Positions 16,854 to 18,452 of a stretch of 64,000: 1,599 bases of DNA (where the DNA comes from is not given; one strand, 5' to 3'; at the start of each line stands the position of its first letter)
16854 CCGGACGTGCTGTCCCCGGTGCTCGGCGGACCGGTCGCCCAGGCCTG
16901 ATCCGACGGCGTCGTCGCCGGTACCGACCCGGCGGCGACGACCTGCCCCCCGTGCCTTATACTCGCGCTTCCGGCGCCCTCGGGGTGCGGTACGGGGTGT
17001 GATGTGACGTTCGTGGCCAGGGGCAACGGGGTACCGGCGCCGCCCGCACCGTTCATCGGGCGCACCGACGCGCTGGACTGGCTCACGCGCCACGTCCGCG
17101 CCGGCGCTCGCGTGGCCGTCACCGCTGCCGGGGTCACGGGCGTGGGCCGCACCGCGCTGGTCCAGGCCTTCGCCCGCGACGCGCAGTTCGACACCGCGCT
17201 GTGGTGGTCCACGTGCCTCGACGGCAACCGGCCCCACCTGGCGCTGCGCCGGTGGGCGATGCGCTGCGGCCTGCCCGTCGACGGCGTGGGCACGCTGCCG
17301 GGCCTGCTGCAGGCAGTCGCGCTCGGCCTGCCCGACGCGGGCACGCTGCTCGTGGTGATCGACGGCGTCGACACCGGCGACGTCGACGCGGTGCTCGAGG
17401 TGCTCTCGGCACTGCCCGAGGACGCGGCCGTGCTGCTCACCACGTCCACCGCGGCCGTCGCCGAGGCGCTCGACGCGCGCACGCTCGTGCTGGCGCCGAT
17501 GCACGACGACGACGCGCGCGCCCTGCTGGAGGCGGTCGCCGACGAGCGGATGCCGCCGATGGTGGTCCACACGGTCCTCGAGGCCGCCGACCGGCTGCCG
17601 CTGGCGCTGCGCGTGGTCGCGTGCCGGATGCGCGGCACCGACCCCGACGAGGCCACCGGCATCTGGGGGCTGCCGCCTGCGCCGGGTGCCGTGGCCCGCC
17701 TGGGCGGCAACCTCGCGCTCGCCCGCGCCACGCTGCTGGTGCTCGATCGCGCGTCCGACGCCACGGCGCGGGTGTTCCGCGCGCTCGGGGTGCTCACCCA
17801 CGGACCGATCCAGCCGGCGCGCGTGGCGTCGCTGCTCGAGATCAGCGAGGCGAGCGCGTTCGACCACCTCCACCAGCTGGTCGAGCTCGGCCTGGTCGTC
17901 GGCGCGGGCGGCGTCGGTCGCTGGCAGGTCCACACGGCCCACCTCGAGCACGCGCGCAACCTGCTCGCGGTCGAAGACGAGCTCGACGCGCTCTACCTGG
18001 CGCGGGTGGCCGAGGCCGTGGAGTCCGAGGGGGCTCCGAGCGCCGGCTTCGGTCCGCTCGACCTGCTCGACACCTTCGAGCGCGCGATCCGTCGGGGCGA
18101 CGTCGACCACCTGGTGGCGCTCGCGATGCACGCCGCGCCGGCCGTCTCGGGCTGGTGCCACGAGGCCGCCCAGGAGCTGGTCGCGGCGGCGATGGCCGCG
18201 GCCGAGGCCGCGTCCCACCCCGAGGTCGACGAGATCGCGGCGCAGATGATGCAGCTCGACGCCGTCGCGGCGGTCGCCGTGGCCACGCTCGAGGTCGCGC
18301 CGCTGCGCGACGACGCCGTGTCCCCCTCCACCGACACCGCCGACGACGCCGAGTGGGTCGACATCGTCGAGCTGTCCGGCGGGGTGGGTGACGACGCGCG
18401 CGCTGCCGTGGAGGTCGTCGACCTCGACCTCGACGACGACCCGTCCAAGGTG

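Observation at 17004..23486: Giant NB-ARC-like STAND NTPase with an Arg-substituted P-loop fused to a ~1,700-residue Ala-rich helical arm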

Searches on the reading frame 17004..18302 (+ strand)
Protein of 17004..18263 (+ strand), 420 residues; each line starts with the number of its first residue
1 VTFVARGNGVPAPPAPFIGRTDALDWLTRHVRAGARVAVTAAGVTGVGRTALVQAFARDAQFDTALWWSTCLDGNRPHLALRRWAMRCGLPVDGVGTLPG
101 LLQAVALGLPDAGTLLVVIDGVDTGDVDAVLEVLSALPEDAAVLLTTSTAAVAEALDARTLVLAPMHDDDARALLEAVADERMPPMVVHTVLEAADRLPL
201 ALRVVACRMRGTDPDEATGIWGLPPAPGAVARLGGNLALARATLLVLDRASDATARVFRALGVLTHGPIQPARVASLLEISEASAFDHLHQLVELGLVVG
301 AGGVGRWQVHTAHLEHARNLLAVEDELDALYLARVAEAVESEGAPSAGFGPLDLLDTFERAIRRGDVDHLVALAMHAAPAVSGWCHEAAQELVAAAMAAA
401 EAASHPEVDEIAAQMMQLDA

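Call 5: search_protein_families(library=pfam, proteins=[window:17004-18203:+], max_evalue=1)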
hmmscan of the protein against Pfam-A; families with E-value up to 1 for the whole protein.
window:17004-18203:+ (400 aa): 8 families
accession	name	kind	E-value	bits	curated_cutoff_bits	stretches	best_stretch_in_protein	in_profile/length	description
PF00931.28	NB-ARC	-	0.00012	21.8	23.5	1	38-209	20-205/248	NB-ARC domain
PF12840.13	HTH_20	-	0.00089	19.6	27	1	252-299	4-49/51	Helix-turn-helix domain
PF12802.13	MarR_2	-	0.001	19.6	27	1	254-299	4-53/61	MarR family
PF09339.16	HTH_IclR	-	0.004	17.3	22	1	255-299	3-49/52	IclR helix-turn-helix domain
PF13191.12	AAA_16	-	0.046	14.7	32.6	1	17-70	2-62/167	AAA ATPase domain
PF05729.18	NACHT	-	0.052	13.8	26.7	0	114-177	82-162/167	NACHT domain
PF01978.25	TrmB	-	0.064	13.6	25.6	1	255-298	11-52/68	Sugar-specific transcriptional regulator TrmB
PF13401.12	AAA_22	-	0.075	13.8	27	1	41-139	10-109/130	AAA domain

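Call 6: search_protein_families(library=ncbifam, proteins=[window:17004-18203:+], max_evalue=1)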
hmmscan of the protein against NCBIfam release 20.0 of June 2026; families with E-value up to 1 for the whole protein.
window:17004-18203:+ (400 aa): 2 families
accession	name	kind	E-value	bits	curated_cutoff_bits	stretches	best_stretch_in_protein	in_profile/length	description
NF047906.1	CdPbTransRegCmtR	equivalog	0.00094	19.1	150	1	255-320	22-88/104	Cd(II)/Pb(II)-sensing metalloregulatory transcriptional regulator CmtR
NF033788.1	HTH_metalloreg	subfamily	0.06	13.2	55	1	261-320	17-76/77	metalloregulator ArsR/SmtB family transcription factor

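Call 7: search_protein_families(library=padloc, proteins=[window:17004-18203:+], max_evalue=1)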
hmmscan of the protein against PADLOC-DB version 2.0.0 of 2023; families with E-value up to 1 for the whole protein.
window:17004-18203:+ (400 aa): 1 family
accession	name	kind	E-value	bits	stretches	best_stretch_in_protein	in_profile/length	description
PDLC01863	CARF3--CARF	-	0.03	12.1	1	259-307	123-171/182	-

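Call 13: find_homologous_proteins(query=window:17004-18263:+, max_evalue=0.01)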
Query window:17004-18263:+: 8000 candidates shared short words with the query, none scored E <= 0.01.

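Call 19: search_solved_structures(query=A1, max_evalue=10, show_alignments=2)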
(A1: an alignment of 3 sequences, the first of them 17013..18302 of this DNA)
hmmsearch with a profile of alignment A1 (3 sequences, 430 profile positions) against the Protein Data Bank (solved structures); distinct sequences matched with E-value up to 10: 20.
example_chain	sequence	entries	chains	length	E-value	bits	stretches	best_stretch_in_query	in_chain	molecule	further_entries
8k60_I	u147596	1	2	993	3.4e-18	68.8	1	7-338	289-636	Regulatory protein AfsR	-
8jke_I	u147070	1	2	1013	3e-17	65.7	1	7-338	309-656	Regulatory protein AfsR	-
8xuo_A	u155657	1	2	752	0.00042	22.4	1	14-209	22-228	NRC2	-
8xuq_A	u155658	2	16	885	0.00054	22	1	15-209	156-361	NRC2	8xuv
6s2p_N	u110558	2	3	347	0.0052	18.8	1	14-210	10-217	NRC1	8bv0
9ri9_B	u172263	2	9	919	0.012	17.6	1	98-210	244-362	NRC3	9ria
2kko_A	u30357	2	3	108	0.013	17.4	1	241-318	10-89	POSSIBLE TRANSCRIPTIONAL REGULATORY PROTEIN (POSSIBLY ARSR-FAMILY) | Possible transcriptional regulatory arsR-family protein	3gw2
2nyx_A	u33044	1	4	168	0.024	16.6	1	249-302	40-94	Probable transcriptional regulatory protein, Rv1404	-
6j0e_A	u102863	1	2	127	0.029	16.3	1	254-313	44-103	Arsenic responsive repressor ArsR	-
2ra5_A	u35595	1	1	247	0.03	16.3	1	261-346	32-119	Putative transcriptional regulator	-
22ow_A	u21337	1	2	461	0.09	14.7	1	261-305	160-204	Methyltransferase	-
8com_C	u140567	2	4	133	0.19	13.7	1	124-184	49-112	Histone H2A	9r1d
1ft9_A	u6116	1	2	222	0.21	13.5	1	267-324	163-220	CARBON MONOXIDE OXIDATION SYSTEM TRANSCRIPTION REGULATOR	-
8pvt_A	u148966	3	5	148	0.22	13.4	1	261-332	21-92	Iron dependent repressor, putative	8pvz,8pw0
2dmz_A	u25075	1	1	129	0.63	11.9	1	198-265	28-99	InaD-like protein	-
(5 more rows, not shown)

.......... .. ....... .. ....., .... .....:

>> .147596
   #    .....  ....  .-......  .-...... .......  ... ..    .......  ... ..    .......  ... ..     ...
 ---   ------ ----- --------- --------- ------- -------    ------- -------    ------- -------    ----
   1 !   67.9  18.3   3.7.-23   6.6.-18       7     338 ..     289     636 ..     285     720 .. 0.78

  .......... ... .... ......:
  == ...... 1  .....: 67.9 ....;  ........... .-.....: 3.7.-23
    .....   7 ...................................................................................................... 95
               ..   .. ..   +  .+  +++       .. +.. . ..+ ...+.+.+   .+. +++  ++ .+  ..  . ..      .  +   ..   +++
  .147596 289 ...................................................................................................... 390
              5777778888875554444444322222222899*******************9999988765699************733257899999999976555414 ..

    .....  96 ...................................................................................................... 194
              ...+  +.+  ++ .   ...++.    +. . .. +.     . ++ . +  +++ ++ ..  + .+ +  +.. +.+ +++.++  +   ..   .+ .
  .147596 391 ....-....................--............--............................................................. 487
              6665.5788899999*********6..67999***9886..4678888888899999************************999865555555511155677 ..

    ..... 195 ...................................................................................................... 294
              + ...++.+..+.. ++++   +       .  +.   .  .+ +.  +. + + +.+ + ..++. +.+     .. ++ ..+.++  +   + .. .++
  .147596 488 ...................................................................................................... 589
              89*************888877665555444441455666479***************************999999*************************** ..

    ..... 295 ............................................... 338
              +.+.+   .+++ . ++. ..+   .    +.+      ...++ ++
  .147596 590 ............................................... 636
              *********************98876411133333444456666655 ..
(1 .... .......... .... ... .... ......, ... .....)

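Call 29: predict_structure(alignment_id=A1)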
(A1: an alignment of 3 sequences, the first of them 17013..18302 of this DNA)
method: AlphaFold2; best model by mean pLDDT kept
length: 430 residues; sequences in the alignment: 3
mean_pLDDT: 68.5   pTM: 0.47
mean pLDDT of the five models: 68.5, 66.5, 64.7, 56.8, 56.7
residues with pLDDT >= 90: 26; 70-90: 210; 50-70: 104; < 50: 90
segments of 3 or more residues with pLDDT < 50: 1-16, 41-43, 174-232, 423-430
pLDDT, mean of each block of 10 residues (from residue 1): 36 50 78 79 59 64 70 70 70 70 62 82 83 81 84 83 53 46 41 41 38 35 46 57 77 89 74 88 85 59 67 82 82 73 61 81 86 82 83 91 90 77 41
secondary structure, 60 per line:
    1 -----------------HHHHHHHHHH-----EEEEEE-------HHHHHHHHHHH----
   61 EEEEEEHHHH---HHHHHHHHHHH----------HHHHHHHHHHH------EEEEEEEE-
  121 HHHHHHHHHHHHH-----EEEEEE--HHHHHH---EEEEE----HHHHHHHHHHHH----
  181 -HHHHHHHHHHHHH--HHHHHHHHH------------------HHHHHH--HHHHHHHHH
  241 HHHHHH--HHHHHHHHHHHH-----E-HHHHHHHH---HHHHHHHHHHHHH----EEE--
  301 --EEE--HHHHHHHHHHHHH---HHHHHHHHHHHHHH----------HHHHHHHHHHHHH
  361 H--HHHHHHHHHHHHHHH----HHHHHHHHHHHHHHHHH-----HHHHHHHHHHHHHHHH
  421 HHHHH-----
elements in order: H18-27 E33-38 H46-56 E61-66 H67-70 H74-84 H95-105 E112-119 H121-133 E139-144 H147-152 E156-160 H165-176 H182-194 H197-205 H224-229 H232-246 H249-260 H268-275 H279-291 E296-298 E303-305 H308-320 H324-337 H348-361 H364-378 H383-399 H405-425

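Call 32: find_related_loci(query=A1, collection=genome_contigs, flank=10000)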
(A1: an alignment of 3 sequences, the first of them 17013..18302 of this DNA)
Query A1 (430 aa) in genome_contigs; peptide patterns used: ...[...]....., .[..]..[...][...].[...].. (x = any residue, [..] = any of these).
306 stretches matched a pattern; 25 encode a relative of the query (tblastn E <= 1e-3); 25 distinct loci.
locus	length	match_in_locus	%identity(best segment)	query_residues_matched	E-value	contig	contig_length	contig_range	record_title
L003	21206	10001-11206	40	1-402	2e-76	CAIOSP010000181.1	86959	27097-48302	MAG: uncultured proteobacterium isolate Kiruna_bin-11227 genome assembly, contig: bin-11227:181/223, whole genome shotgu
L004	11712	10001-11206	40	1-402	3e-73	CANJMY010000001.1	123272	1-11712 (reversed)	MAG: Proteobacteria bacterium isolate RH-23may17-505 genome assembly, contig: RH-23may17-C933, whole genome shotgun sequ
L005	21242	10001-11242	39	5-418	1e-66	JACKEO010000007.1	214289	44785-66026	MAG: Alphaproteobacteria bacterium isolate HK-STAS-MYXO-36 HK-STAS-MYXO-36_7, whole genome shotgun sequence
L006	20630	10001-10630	33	7-205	3e-8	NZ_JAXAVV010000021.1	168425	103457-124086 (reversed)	Lentzea kristufekii strain BCCO 10_0798 BCCO_798_asembly_contig_21, whole genome shotgun sequence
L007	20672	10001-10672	29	6-211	4e-7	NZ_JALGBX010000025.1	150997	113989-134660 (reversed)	Streptomyces sp. AP-93 NODE_25_length_150997_cov_165.647933, whole genome shotgun sequence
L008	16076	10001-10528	31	3-172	1e-6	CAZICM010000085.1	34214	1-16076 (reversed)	MAG TPA_asm: uncultured Polyangiaceae bacterium isolate binchicken_co16_258 genome assembly, contig: NODE_2095_length_34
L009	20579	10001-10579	32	7-203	1e-7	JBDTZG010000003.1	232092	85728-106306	MAG: Acidobacteriota bacterium isolate cluster4_bin.160 NODE_12_length_232092_cov_15.841150, whole genome shotgun sequen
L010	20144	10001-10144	52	7-49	6e-6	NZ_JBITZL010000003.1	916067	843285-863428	Streptomyces sp. NPDC053076 NPDC053076_374_C8.ctg-0003, whole genome shotgun sequence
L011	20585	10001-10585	29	7-206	7e-6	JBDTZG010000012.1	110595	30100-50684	MAG: Acidobacteriota bacterium isolate cluster4_bin.160 NODE_71_length_110595_cov_15.919405, whole genome shotgun sequen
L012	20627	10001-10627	31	7-203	2e-5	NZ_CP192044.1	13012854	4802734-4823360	Dactylosporangium sp. CA-092794 chromosome, complete genome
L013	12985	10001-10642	29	7-205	2e-5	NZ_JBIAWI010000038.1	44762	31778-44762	Streptomyces sp. NPDC001401 NPDC001401_121_E2.ctg-0038, whole genome shotgun sequence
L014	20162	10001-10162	43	7-60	2e-5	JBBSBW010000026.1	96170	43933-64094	MAG: Thermoanaerobaculia bacterium isolate La6_metabat2.203 La6_metabat2.203_K_1935118_L_96170_cov_15.0142, whole genome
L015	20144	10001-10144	45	7-55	5e-5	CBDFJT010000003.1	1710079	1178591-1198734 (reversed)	MAG: Dehalococcoidia bacterium isolate c482fa45-09e8-4a64-81e5-d6065e0be6af genome assembly, contig: contig_3, whole gen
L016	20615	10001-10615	29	7-206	6e-5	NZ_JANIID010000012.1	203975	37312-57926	Streptomyces telluris strain AA8 12, whole genome shotgun sequence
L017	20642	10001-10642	28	7-205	7e-5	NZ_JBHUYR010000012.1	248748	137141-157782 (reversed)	Streptomyces sp. NPDC057280 NPDC057280_383_C10.ctg-0012, whole genome shotgun sequence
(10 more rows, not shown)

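Call 33: fold_search(model_id=the predicted structure, library=pdb)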
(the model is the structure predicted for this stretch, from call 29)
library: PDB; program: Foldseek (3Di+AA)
matches with E <= 10: 1522; with E <= 0.001: 64
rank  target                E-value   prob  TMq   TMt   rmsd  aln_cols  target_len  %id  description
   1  1z6t_B                5.0e-11  1.00  0.30  0.24  21.7       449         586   14  Structure of the apoptotic protease-activating factor 1 bound to ADP (released 2005-04-19)
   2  1z6t_A                9.9e-11  1.00  0.32  0.25  21.8       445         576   14  Structure of the apoptotic protease-activating factor 1 bound to ADP (released 2005-04-19)
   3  9ria_B                1.6e-10  1.00  0.34  0.19  15.8       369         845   21  Cryo-EM structure of tomato NRC3-AVRcap1b complex (released 2025-07-23)
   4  9cc8_A                2.4e-10  1.00  0.34  0.19  17.3       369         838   18  Hexameric state of the NRC4 resistosome (released 2024-09-11)
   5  3shf                  2.6e-10  1.00  0.33  0.14  21.0       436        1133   15  Crystal structure of the R265S mutant of full-length murine Apaf-1 (released 2011-08-24)
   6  9ri9_B                2.9e-10  1.00  0.36  0.19  15.8       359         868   22  Cryo-EM structure of the tomato NRC3 hexameric resistosome (released 2025-07-23)
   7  9ria_A                3.2e-10  1.00  0.34  0.19  15.1       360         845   21  Cryo-EM structure of tomato NRC3-AVRcap1b complex (released 2025-07-23)
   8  3sfz                  5.0e-10  1.00  0.33  0.14  20.9       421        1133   15  Crystal structure of full-length murine Apaf-1 (released 2011-08-24)
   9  9ria_C                6.7e-10  1.00  0.34  0.19  16.0       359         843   21  Cryo-EM structure of tomato NRC3-AVRcap1b complex (released 2025-07-23)
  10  8bv0_A                7.1e-10  1.00  0.36  0.44  16.7       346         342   20  Binary complex between the NB-ARC domain from the Tomato immune receptor NRC1 and the SPRY domain-containing effector  (released 2022-12-21)
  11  9cc9_G                7.8e-10  1.00  0.35  0.19  17.1       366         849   17  Dodecameric state of the NRC4 resistosome (released 2024-09-11)
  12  3j2t_A                5.3e-09  1.00  0.28  0.12  17.7       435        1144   13  An improved model of the human apoptosome (released 2013-04-10)
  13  8xuq_A                8.2e-09  1.00  0.35  0.19  18.6       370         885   19  Cryo-EM structure of tomato NRC2 tetramer (released 2024-05-22)
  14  8jns_D                1.5e-08  1.00  0.31  0.34  14.8       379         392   16  cryo-EM structure of a CED-4 hexamer (released 2023-06-28)
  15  7jlv_A                1.5e-08  1.00  0.30  0.30  15.0       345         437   19  Structure of the activated Roq1 resistosome directly recognizing the pathogen effector XopQ (released 2020-12-02)
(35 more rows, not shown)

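Call 38: search_protein_representatives(alignment_id=A1)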
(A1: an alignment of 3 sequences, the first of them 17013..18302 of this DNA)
Query: 3 sequences, 430 profile positions. Proteins with E-value up to 0.001 (for the whole library): 14182; up to 1e-10: 3668; up to 1e-30: 29. The best 150 are listed.
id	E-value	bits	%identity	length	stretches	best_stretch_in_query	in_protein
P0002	4.3e-212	721.0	-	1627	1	1-430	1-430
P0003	2.3e-208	708.6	-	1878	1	1-428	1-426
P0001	8.2e-207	703.5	-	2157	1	1-430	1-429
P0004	8.3e-132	456.4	-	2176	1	1-423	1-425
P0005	3.3e-129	447.9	-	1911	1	4-419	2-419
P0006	1.4e-122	426.0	-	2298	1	4-427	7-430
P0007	1.4e-50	188.8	-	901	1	5-424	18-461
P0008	1.4e-40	155.9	-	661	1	6-338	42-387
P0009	2.3e-38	148.5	-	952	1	6-338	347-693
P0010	9.8e-38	146.4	-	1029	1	6-336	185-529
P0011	5.5e-37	144.0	-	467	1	6-334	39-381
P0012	1.6e-36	142.5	-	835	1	6-336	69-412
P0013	2.3e-36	141.9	-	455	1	7-332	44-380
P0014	4.8e-36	140.9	-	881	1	6-336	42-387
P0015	6.3e-36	140.5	-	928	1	7-337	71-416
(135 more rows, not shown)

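Call 46: find_encoding_contigs(protein=P0005, flank=10000, max_places=2)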
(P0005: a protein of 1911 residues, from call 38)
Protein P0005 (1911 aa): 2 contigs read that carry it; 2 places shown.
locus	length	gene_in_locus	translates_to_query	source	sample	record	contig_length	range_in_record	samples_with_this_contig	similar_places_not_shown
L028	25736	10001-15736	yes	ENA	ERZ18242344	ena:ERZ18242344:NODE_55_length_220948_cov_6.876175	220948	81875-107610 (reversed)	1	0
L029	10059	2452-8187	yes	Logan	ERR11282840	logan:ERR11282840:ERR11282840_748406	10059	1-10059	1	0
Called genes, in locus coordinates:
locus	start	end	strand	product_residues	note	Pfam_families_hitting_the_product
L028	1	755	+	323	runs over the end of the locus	PF16697:Yop-YscD_cpl, PF00498:FHA, PF16697:Yop-YscD_cpl, PF00498:FHA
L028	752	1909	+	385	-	PF13646:HEAT_2 (weak)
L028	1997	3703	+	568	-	PF00004:AAA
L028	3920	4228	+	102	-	PF00829:Ribosomal_L21p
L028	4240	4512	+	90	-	PF01016:Ribosomal_L27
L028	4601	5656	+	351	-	PF01018:GTP1_OBG, PF01926:MMR_HSR1, PF02421:FeoB_N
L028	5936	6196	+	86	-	-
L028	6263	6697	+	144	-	PF02410:RsfS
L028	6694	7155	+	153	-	PF02590:SPOUT_MTase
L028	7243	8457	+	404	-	PF00389:2-Hacid_dh, PF02826:2-Hacid_dh_C, PF03446:NAD_binding_2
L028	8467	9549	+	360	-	PF00266:Aminotran_5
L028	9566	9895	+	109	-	PF06949:DUF1292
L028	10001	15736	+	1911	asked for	-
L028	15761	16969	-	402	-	PF06245:DUF1015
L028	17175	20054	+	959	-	-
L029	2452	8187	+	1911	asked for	-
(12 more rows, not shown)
